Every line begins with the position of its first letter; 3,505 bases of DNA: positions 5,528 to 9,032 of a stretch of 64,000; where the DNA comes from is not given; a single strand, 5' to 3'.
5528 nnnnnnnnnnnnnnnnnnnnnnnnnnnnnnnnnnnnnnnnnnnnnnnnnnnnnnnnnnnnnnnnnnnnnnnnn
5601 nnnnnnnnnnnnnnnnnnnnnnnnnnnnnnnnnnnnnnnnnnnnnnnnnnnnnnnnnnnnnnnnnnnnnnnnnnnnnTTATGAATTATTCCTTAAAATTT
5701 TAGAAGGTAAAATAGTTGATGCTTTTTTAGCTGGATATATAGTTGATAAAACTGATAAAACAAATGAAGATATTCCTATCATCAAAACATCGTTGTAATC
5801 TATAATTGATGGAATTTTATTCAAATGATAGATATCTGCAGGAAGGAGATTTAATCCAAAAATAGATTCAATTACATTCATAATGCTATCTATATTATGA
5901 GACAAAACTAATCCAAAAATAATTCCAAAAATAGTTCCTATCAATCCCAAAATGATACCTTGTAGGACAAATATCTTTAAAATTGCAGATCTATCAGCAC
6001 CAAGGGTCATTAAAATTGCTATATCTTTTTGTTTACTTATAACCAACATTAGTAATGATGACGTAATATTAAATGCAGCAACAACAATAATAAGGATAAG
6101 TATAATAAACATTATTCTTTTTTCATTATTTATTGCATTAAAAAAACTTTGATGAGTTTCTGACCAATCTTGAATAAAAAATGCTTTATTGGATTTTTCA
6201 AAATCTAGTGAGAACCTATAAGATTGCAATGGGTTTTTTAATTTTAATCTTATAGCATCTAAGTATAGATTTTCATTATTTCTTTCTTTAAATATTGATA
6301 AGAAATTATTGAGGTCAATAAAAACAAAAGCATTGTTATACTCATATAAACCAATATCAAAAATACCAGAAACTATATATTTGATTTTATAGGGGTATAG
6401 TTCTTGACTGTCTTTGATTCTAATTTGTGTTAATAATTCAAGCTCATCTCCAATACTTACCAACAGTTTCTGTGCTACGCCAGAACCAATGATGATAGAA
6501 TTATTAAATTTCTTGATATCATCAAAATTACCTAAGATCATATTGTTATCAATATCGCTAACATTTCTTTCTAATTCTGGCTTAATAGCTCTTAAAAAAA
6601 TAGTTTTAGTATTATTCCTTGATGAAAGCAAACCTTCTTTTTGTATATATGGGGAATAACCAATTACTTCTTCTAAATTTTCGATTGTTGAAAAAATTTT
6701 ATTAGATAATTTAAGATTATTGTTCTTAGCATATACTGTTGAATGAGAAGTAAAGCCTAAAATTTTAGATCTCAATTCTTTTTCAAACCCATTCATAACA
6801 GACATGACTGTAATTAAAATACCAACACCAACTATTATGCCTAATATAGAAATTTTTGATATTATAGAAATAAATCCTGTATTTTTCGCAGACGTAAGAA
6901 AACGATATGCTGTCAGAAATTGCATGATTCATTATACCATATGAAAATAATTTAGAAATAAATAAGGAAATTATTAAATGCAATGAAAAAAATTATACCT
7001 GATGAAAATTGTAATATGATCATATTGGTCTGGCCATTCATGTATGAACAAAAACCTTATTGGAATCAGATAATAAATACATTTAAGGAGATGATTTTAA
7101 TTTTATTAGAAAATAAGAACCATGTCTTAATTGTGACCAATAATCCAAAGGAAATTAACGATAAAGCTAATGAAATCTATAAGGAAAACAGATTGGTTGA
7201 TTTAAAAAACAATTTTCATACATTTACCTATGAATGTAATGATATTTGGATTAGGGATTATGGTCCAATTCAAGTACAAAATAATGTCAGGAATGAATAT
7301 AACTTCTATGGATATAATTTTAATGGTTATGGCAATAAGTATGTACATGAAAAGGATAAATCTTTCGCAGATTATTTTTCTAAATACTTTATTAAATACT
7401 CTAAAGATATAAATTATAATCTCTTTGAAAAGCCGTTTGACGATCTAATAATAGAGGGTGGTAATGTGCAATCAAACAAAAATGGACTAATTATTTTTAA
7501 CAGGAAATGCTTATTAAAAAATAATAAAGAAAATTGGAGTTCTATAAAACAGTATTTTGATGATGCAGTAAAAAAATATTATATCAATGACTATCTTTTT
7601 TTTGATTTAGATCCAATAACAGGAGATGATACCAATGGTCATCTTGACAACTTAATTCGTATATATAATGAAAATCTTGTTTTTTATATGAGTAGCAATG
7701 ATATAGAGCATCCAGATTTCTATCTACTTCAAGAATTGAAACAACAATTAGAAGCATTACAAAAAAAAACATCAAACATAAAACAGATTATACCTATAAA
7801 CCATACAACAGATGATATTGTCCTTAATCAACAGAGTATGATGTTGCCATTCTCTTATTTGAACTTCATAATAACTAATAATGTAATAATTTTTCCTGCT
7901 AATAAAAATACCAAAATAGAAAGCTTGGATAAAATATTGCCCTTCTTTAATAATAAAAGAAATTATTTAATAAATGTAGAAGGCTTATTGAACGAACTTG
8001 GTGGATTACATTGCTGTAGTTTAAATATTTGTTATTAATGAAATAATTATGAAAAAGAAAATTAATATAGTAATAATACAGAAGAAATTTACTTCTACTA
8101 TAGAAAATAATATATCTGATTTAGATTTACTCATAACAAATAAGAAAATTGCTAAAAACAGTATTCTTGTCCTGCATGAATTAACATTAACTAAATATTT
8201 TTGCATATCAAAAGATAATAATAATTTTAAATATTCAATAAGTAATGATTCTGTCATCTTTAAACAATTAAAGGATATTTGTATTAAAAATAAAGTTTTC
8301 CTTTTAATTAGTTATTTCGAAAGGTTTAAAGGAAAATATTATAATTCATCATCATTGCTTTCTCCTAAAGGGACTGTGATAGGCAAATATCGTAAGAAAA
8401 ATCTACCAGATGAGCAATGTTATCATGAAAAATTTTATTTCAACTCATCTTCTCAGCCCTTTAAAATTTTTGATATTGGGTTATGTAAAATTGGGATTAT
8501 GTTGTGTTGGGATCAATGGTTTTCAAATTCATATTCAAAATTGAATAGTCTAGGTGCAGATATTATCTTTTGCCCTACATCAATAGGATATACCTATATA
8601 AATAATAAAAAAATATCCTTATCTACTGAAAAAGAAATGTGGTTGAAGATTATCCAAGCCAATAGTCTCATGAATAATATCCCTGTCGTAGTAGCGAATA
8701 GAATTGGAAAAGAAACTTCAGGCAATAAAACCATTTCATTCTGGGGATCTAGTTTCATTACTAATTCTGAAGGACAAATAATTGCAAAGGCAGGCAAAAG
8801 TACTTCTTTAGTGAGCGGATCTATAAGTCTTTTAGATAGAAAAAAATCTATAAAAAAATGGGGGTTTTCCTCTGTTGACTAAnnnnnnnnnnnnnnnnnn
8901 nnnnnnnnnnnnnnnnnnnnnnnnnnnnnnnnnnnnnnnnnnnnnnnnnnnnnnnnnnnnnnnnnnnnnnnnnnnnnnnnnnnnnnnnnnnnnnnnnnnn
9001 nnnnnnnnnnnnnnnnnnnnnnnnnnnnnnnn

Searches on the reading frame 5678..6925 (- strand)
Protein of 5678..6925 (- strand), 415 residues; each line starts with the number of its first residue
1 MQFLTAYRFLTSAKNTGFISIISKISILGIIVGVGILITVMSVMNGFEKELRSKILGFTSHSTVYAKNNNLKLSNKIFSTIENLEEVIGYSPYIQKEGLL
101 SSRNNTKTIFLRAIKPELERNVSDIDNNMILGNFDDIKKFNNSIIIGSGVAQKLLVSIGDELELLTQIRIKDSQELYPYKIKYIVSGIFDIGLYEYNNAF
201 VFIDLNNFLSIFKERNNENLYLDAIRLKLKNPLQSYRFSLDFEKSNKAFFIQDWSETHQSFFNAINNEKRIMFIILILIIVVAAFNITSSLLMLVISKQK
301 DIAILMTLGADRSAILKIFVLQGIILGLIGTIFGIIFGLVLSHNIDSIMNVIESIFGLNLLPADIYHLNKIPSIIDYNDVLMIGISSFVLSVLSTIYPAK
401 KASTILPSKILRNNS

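Call 40: search_protein_families(library=pfam, proteins=[window:5678-6925:-], max_evalue=0.00001)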
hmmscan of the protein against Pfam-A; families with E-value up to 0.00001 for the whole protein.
window:5678-6925:- (415 aa): 2 families
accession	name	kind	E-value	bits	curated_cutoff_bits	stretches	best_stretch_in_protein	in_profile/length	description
PF02687.27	FtsX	-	6.1e-15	55.8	25.5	1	273-405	1-118/120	FtsX-like permease C-terminal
PF12704.14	MacB_PCD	-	1.6e-14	55.1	27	1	25-229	3-191/207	MacB-like periplasmic core domain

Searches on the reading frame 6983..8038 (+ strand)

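Call 40: search_protein_families(library=pfam, proteins=[window:6983-8038:+], max_evalue=0.00001)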
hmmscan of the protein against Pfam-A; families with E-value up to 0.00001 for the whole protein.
window:6983-8038:+ (351 aa): 1 family
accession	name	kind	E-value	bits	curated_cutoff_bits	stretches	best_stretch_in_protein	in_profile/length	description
PF04371.20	PAD_porph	-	4.6e-49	167.8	25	1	11-347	10-318/321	Porphyromonas-type peptidyl-arginine deiminase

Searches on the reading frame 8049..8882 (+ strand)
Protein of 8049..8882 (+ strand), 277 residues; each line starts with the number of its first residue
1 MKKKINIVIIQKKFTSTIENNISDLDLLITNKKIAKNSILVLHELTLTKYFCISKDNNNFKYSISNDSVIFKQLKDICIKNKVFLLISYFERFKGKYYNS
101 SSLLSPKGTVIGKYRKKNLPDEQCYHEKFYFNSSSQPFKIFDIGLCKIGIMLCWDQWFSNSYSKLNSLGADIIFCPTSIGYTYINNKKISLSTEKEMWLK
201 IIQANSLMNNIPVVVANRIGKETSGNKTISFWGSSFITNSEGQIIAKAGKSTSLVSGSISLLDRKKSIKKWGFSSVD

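Call 40: search_protein_families(library=pfam, proteins=[window:8049-8882:+], max_evalue=0.00001)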
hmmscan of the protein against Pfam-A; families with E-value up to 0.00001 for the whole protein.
window:8049-8882:+ (277 aa): 1 family
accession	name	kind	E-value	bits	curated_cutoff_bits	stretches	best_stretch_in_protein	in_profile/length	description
PF00795.27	CN_hydrolase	-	1.3e-34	120.2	23.2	1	16-260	12-247/256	Carbon-nitrogen hydrolase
